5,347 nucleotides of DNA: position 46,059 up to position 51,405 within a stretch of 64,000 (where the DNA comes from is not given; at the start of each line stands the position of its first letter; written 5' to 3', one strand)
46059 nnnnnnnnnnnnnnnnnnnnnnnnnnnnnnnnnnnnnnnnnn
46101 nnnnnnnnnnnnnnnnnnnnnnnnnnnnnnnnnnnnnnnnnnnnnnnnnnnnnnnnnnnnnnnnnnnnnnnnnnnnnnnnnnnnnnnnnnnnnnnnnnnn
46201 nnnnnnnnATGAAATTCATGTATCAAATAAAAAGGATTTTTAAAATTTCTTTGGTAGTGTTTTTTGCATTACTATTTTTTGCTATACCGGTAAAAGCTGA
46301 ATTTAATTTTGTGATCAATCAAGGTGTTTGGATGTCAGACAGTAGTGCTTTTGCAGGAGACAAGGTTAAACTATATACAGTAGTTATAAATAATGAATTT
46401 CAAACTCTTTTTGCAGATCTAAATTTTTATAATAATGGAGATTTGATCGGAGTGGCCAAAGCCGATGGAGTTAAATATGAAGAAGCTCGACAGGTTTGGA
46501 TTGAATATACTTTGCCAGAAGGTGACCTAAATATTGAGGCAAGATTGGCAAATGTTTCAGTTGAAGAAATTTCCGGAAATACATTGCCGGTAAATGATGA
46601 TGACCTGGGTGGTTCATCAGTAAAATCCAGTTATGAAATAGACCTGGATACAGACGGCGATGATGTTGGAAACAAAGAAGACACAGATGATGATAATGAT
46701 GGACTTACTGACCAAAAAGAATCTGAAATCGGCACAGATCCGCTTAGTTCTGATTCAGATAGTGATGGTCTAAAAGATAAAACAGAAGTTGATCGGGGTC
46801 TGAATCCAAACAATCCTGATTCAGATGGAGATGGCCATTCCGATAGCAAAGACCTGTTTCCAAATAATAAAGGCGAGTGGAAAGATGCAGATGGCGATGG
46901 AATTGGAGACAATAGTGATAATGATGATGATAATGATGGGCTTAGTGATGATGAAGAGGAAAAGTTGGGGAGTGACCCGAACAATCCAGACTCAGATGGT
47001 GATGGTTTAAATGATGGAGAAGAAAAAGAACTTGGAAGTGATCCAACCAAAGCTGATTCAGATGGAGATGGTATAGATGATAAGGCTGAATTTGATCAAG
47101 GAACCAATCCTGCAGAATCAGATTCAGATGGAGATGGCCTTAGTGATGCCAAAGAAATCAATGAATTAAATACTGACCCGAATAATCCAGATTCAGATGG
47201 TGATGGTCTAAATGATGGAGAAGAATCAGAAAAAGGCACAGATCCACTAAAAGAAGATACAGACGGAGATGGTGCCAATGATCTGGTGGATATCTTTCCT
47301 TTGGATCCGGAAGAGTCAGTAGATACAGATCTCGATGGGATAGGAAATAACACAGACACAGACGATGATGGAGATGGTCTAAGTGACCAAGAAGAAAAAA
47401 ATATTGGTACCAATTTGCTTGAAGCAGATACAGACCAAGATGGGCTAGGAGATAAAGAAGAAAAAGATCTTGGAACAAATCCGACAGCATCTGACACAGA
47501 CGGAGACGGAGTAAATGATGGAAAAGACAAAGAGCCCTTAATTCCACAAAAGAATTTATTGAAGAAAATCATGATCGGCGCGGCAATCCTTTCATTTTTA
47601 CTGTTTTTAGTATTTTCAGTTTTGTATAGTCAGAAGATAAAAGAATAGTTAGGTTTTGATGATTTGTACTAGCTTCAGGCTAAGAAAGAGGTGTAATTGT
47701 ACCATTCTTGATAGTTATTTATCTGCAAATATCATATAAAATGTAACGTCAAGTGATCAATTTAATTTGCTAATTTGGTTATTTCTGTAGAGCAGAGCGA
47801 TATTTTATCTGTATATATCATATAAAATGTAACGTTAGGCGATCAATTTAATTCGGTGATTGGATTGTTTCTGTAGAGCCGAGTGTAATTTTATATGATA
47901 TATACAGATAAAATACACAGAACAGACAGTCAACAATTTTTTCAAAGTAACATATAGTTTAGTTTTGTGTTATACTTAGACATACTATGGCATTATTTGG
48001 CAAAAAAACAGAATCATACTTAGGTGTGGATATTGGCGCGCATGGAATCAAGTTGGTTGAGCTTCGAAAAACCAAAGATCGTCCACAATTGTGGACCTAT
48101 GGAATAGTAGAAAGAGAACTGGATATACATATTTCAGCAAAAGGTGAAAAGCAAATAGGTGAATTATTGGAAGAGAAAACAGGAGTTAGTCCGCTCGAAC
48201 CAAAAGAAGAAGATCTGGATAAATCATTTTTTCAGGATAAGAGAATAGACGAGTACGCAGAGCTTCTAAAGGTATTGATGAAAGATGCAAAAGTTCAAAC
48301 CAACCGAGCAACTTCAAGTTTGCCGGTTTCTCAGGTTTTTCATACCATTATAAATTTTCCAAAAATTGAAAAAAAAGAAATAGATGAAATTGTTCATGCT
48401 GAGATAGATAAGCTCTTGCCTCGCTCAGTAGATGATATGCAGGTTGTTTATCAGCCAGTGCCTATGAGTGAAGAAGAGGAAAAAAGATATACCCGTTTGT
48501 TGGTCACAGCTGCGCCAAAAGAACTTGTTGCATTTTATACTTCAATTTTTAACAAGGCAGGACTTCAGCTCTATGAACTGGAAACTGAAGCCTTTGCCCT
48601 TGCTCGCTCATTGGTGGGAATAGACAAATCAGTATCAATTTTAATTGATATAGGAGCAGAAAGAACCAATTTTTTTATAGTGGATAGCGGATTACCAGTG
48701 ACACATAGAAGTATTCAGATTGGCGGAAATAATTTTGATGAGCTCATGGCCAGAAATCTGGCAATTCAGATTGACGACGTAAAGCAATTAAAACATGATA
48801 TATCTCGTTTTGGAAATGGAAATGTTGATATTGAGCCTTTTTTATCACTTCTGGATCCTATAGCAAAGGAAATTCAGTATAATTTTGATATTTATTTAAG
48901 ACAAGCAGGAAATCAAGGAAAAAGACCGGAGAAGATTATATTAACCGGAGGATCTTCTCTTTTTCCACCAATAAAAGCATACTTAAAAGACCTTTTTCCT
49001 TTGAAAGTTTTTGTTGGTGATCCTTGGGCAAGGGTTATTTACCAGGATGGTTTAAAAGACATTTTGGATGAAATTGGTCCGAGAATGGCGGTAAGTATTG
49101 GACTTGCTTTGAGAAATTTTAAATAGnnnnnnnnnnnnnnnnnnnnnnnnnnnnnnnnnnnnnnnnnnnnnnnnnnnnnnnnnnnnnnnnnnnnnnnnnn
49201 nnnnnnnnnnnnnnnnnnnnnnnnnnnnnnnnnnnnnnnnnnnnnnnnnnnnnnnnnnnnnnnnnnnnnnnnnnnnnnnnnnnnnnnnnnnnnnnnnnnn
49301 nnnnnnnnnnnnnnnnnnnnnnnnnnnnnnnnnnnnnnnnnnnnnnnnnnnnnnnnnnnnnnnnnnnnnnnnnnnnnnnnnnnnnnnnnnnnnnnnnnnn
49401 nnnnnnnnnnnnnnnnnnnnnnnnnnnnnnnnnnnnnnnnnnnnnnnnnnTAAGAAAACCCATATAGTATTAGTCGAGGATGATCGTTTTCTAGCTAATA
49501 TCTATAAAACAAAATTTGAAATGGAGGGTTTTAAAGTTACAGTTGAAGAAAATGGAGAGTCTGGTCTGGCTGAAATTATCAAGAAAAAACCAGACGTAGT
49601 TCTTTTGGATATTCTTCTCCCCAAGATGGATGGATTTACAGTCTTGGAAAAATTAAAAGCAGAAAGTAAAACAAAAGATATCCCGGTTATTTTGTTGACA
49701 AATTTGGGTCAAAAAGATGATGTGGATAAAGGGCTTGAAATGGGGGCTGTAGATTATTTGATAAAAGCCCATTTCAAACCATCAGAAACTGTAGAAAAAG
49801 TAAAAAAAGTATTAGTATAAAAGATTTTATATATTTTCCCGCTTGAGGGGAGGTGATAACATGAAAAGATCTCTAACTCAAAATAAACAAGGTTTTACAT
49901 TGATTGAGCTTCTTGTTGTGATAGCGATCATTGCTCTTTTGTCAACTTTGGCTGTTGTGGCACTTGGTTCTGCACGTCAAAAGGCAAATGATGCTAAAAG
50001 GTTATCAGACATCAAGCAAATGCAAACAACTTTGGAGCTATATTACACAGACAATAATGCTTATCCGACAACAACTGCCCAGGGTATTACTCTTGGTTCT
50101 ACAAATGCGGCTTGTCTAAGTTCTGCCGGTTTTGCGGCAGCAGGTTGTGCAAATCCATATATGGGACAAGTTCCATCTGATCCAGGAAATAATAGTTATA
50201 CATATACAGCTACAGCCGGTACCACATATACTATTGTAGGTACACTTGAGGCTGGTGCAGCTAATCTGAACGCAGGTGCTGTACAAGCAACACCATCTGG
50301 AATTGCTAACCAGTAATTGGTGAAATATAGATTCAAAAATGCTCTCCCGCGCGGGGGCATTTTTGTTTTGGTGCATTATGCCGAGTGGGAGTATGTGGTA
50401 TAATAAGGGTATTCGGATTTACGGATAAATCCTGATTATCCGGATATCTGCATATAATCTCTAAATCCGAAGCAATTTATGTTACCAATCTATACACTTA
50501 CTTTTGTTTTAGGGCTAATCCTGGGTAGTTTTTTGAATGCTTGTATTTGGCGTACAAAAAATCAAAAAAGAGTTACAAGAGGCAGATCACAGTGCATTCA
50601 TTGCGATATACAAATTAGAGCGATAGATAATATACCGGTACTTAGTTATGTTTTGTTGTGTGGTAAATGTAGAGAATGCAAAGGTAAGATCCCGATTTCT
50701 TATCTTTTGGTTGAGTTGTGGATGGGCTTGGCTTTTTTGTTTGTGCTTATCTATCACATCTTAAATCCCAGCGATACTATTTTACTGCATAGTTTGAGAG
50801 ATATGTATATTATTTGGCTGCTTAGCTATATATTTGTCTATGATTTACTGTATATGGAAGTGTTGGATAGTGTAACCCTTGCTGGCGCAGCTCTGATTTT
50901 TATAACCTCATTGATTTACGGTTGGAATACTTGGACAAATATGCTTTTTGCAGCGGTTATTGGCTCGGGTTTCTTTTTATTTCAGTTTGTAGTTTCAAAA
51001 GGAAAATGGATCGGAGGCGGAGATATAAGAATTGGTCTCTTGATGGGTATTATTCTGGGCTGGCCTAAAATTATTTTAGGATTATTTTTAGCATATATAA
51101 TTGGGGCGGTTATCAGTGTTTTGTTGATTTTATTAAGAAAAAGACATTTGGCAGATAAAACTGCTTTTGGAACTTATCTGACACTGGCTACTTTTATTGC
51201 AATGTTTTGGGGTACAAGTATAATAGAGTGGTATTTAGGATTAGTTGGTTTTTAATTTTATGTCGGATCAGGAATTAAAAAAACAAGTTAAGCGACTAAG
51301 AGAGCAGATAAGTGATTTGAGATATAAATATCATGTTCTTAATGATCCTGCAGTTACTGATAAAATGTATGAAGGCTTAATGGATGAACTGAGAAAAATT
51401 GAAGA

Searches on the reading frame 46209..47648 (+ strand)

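Call 96: search_protein_families(library=pfam, proteins=[window:46209-47648:+], max_evalue=0.001)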
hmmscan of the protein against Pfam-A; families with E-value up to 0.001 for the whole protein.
window:46209-47648:+ (479 aa): 1 family
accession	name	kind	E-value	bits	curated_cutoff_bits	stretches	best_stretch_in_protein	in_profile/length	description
PF18884.5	TSP3_bac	-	4.4e-46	154.7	25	7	261-282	1-22/22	Bacterial TSP3 repeat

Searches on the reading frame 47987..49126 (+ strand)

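Call 96: search_protein_families(library=pfam, proteins=[window:47987-49126:+], max_evalue=0.001)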
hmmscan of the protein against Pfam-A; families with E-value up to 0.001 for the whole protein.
window:47987-49126:+ (379 aa): 3 families
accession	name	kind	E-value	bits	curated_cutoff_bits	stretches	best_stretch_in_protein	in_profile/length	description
PF11104.14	PilM_2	-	6.1e-31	108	27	1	82-378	36-340/340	Type IV pilus assembly protein PilM;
PF06723.19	MreB_Mbl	-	9e-07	28.5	27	0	214-255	144-185/327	MreB/Mbl protein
PF14450.12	FtsA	-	7.8e-06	26.7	31.8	1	218-356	1-114/127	Cell division protein FtsA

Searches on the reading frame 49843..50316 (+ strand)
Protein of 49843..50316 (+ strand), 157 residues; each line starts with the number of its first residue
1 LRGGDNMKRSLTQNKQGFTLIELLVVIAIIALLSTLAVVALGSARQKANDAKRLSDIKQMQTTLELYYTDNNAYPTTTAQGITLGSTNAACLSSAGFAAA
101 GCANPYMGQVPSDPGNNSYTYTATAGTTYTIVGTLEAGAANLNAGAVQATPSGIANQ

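Call 96: search_protein_families(library=pfam, proteins=[window:49843-50316:+], max_evalue=0.001)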
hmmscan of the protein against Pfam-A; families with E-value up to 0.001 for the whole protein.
window:49843-50316:+ (157 aa): 2 families
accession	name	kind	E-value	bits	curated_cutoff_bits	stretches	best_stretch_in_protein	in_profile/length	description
PF08334.16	T2SSG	-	5.6e-10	39.7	21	1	45-132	6-88/108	Type II secretion system (T2SS), protein G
PF07963.17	N_methyl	-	6.5e-09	35.4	21.2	1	14-37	3-26/27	Prokaryotic N-terminal methylation motif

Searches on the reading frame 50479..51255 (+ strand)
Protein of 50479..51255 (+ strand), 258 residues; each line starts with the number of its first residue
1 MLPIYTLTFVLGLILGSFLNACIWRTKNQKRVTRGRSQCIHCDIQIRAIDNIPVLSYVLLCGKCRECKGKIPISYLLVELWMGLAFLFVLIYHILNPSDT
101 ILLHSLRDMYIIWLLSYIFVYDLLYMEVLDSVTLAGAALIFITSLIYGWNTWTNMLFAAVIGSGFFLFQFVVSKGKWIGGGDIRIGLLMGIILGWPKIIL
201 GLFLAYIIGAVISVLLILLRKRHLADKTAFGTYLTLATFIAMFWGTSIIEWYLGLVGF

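Call 96: search_protein_families(library=pfam, proteins=[window:50479-51255:+], max_evalue=0.001)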
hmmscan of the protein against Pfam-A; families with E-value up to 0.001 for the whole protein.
window:50479-51255:+ (258 aa): 2 families
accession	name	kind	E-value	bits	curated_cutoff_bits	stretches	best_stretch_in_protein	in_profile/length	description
PF06750.18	A24_N_bact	-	2.4e-27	95.3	23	1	10-91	1-82/84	Bacterial Peptidase A24 N-terminal domain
PF01478.23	Peptidase_A24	-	1.4e-11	45.2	26.5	1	110-213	2-103/104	Type IV leader peptidase family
